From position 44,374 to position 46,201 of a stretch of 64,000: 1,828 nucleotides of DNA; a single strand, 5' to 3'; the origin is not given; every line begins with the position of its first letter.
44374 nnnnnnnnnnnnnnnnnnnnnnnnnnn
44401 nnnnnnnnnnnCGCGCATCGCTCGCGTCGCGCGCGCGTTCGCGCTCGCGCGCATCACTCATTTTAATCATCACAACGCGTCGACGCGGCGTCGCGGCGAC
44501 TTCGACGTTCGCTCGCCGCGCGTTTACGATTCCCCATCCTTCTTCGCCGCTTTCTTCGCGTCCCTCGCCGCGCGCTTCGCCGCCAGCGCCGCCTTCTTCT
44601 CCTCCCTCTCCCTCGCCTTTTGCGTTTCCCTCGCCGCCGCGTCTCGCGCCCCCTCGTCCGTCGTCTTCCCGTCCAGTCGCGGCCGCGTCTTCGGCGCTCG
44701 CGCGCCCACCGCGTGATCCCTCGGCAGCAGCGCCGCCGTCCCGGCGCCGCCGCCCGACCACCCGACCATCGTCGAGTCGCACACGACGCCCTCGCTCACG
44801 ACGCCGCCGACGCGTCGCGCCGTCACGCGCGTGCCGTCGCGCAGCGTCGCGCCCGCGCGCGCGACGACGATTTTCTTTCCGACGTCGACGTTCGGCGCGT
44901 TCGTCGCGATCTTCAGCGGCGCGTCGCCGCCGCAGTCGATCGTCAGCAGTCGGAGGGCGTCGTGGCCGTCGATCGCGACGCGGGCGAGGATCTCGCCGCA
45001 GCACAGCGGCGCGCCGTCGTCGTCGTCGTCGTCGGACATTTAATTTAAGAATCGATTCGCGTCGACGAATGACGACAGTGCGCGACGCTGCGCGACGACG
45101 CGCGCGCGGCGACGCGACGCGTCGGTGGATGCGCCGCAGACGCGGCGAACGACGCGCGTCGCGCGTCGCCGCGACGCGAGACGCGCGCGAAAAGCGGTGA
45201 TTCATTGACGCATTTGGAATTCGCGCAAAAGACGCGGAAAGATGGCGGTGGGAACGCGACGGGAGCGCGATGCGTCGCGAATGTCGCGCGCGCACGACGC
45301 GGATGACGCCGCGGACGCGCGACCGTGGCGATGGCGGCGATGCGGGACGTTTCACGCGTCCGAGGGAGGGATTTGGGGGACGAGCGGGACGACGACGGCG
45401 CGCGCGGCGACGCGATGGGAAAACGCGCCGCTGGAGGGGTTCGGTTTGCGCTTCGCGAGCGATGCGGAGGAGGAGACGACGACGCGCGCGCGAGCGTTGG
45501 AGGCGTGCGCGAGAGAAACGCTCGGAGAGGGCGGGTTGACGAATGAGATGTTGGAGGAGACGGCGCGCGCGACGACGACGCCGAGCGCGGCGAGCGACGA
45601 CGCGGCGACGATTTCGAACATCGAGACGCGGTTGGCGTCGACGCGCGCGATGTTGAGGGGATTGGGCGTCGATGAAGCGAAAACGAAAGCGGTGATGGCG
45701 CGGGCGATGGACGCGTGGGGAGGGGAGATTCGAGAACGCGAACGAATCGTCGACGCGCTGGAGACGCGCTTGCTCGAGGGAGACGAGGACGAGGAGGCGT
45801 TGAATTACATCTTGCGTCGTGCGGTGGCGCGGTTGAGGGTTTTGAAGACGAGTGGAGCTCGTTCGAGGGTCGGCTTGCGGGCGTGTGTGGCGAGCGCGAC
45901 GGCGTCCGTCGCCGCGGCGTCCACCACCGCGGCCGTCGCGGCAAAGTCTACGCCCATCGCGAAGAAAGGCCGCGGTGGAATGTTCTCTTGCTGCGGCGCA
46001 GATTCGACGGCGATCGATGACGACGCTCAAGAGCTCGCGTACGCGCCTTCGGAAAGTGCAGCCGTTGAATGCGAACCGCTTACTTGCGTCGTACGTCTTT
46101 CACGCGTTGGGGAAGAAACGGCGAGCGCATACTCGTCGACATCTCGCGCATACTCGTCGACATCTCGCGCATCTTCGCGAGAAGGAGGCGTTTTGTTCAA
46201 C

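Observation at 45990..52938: Lower-GC pocket containing two giant intronless genes, one a ZIP4/SPO22-like meiotic gene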

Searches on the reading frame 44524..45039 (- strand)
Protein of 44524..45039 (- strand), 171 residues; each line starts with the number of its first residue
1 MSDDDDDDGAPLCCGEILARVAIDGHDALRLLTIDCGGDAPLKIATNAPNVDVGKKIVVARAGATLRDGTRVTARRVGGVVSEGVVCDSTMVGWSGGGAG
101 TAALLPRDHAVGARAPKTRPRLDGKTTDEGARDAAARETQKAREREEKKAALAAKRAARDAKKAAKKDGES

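Call 75: search_protein_families(library=pfam, proteins=[window:44524-45039:-], max_evalue=0.0001)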
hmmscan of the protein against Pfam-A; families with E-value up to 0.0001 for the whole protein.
window:44524-45039:- (171 aa): 1 family
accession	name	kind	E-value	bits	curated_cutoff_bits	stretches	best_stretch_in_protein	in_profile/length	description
PF01588.26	tRNA_bind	-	1.4e-06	28.7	27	1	14-89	3-74/96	Putative tRNA binding domain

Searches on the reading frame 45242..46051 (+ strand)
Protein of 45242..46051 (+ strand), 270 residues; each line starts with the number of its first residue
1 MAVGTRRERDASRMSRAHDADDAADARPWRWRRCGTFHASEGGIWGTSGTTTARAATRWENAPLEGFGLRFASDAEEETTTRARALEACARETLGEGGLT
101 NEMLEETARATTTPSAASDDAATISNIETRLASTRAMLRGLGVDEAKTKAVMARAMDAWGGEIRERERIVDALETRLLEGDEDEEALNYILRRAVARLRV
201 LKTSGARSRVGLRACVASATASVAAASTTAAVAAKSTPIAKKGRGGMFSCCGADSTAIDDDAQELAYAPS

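Call 61: search_protein_families(library=pfam, proteins=[window:45242-46051:+], max_evalue=10)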
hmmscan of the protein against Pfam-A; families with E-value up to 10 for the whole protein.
seq(270 aa): 0 families
